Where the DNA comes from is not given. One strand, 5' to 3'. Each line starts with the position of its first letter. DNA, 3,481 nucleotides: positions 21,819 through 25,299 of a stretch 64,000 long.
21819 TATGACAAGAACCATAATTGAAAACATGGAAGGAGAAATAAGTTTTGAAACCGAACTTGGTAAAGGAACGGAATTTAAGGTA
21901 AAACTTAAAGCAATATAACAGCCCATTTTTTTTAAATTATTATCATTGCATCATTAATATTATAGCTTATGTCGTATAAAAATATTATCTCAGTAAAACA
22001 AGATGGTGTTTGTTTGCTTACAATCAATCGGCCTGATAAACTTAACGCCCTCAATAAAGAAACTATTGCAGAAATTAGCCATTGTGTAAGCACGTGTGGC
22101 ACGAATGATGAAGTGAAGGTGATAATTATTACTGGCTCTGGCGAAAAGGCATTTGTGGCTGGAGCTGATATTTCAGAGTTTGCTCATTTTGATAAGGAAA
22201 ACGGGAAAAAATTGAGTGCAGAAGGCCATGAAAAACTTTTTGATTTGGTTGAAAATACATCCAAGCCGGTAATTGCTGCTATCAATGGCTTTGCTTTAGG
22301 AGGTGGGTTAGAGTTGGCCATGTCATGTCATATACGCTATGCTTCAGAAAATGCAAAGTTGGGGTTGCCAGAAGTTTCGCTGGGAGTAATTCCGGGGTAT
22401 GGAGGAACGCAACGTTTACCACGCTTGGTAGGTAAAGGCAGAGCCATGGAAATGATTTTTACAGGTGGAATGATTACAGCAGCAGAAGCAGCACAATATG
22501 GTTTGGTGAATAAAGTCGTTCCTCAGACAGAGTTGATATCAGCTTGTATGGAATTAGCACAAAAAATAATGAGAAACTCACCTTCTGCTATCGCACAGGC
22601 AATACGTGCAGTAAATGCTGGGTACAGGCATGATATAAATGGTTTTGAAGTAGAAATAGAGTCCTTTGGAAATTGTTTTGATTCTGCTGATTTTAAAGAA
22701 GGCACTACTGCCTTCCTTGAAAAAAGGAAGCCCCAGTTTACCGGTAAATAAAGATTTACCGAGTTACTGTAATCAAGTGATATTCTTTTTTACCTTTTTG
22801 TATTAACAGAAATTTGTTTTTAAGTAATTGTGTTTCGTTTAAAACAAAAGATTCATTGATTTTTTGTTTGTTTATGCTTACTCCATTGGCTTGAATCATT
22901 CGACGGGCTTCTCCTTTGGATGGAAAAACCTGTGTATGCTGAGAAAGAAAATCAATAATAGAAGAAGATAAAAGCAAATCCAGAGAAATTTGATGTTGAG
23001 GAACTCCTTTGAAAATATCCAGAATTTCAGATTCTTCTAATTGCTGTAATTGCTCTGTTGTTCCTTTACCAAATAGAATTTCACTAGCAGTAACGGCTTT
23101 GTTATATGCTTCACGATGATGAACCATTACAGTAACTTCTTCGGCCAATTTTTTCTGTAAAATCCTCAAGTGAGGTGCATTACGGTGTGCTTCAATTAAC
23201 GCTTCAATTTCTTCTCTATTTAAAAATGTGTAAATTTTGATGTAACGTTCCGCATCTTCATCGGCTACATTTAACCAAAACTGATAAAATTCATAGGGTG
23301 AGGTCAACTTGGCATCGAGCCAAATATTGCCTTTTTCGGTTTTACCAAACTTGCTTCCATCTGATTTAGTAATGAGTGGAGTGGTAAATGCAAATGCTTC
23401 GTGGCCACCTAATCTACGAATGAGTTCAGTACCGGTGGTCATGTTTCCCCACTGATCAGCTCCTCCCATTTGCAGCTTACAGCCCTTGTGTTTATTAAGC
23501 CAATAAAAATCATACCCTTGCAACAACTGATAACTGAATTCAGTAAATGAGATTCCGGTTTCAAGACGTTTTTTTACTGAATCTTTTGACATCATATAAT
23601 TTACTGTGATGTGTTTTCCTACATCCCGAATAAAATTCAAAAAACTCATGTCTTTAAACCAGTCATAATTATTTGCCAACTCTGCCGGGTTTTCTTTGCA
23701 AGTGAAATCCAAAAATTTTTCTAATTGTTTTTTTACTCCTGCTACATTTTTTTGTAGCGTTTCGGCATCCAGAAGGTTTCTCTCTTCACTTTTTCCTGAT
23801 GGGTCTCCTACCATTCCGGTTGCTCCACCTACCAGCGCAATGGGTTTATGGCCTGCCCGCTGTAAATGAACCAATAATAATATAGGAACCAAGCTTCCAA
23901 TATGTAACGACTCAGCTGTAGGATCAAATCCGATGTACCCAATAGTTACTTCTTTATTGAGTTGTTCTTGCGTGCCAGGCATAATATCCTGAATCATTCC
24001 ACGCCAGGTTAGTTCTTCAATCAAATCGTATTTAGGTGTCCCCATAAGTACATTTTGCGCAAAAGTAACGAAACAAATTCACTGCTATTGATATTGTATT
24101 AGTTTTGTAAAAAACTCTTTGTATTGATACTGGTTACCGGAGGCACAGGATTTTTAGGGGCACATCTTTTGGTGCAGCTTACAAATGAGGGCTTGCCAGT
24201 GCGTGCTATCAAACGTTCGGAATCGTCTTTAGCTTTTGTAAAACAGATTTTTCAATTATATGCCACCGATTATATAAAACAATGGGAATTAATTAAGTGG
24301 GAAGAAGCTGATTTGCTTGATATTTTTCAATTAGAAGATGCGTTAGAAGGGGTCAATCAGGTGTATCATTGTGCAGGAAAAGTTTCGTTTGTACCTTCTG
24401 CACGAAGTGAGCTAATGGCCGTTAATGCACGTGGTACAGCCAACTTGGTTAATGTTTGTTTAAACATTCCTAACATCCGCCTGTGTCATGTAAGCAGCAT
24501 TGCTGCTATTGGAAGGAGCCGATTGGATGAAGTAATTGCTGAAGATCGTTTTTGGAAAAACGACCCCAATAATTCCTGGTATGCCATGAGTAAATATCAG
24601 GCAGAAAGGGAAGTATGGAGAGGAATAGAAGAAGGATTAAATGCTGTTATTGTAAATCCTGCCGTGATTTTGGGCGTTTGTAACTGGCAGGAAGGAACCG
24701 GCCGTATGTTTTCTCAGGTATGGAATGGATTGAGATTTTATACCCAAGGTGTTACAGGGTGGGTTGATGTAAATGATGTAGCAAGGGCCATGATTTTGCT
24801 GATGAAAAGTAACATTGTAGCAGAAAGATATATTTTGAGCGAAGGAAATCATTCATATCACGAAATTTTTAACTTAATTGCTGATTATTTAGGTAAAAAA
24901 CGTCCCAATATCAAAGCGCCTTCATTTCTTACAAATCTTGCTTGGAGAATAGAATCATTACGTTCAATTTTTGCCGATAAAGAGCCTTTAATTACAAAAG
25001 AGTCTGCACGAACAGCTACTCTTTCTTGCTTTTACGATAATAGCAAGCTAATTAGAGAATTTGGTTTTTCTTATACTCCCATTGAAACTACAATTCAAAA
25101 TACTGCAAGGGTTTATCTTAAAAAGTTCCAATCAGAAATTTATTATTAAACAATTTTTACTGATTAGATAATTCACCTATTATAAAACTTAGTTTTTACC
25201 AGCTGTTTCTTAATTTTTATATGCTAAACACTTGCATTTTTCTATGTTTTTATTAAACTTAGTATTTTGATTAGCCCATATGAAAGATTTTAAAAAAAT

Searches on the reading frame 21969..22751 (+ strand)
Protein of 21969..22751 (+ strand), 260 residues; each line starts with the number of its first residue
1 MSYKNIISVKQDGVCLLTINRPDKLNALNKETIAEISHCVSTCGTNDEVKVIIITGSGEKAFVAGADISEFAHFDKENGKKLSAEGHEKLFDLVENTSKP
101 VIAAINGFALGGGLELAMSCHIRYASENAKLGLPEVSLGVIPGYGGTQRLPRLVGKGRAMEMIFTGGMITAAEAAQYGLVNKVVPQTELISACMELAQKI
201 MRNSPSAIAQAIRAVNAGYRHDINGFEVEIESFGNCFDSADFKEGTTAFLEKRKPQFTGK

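Call 9: search_protein_families(library=pfam, proteins=[window:21969-22751:+], max_evalue=0.001)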
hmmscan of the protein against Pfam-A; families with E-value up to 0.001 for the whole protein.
window:21969-22751:+ (260 aa): 2 families
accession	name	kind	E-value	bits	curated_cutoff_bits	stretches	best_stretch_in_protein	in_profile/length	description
PF00378.25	ECH_1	-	5.4e-74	249.1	27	1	11-259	3-250/251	Enoyl-CoA hydratase/isomerase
PF16113.10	ECH_2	-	1.1e-42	147.2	27.2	1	16-196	3-184/335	Enoyl-CoA hydratase/isomerase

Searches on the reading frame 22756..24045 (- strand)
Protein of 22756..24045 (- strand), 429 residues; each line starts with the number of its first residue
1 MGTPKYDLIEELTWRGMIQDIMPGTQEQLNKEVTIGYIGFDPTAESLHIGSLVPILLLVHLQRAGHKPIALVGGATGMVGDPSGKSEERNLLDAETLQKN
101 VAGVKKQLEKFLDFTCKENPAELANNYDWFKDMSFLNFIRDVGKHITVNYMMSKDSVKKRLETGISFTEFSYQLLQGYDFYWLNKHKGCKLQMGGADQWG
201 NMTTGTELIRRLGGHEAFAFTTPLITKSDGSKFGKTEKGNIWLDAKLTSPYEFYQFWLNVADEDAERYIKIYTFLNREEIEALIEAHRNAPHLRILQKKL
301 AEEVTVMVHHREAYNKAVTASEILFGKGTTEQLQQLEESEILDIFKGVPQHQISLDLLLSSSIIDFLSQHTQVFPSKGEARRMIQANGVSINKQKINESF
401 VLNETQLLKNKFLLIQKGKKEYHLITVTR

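Call 9: search_protein_families(library=pfam, proteins=[window:22756-24045:-], max_evalue=0.001)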
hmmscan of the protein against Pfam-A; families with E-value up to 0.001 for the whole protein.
window:22756-24045:- (429 aa): 3 families
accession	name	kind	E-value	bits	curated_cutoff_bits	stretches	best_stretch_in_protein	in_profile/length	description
PF00579.31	tRNA-synt_1b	-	1.9e-82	277.3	21.1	1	34-325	6-291/292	tRNA synthetases class I (W and Y)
PF22421.1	SYY_C-terminal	-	1.4e-15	57.3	27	1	340-425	1-83/83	Tyrosine--tRNA ligase SYY-like C-terminal domain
PF01479.30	S4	-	0.00067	19.8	22.8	0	375-403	14-43/48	S4 domain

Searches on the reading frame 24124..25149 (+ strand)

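Call 9: search_protein_families(library=pfam, proteins=[window:24124-25149:+], max_evalue=0.001)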
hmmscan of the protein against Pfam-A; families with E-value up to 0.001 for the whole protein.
window:24124-25149:+ (341 aa): 8 families
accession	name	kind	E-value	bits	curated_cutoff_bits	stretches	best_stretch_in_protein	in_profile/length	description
PF01370.27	Epimerase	-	5e-26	92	20.9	1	2-229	1-227/240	NAD dependent epimerase/dehydratase family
PF07993.18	NAD_binding_4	-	2.9e-21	76.2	20.1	1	4-233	1-236/258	Male sterility protein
PF16363.11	GDP_Man_Dehyd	-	2e-18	67.4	27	1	3-161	1-161/332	GDP-mannose 4,6 dehydratase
PF01073.25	3Beta_HSD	-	2.8e-17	63.1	22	1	3-187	1-186/280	3-beta hydroxysteroid dehydrogenase/isomerase family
PF04321.23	RmlD_sub_bind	-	2.2e-08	34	27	1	2-184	3-153/287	RmlD substrate binding domain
PF13460.12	NAD_binding_10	-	8.5e-08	32.7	27.2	1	6-182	1-146/184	NAD(P)H-binding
PF02719.21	Polysacc_synt_2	-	1.6e-06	27.9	20.2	1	2-121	1-124/293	Polysaccharide biosynthesis protein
PF05368.20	NmrA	-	0.00075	19.6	27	0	2-41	5-37/298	NmrA-like family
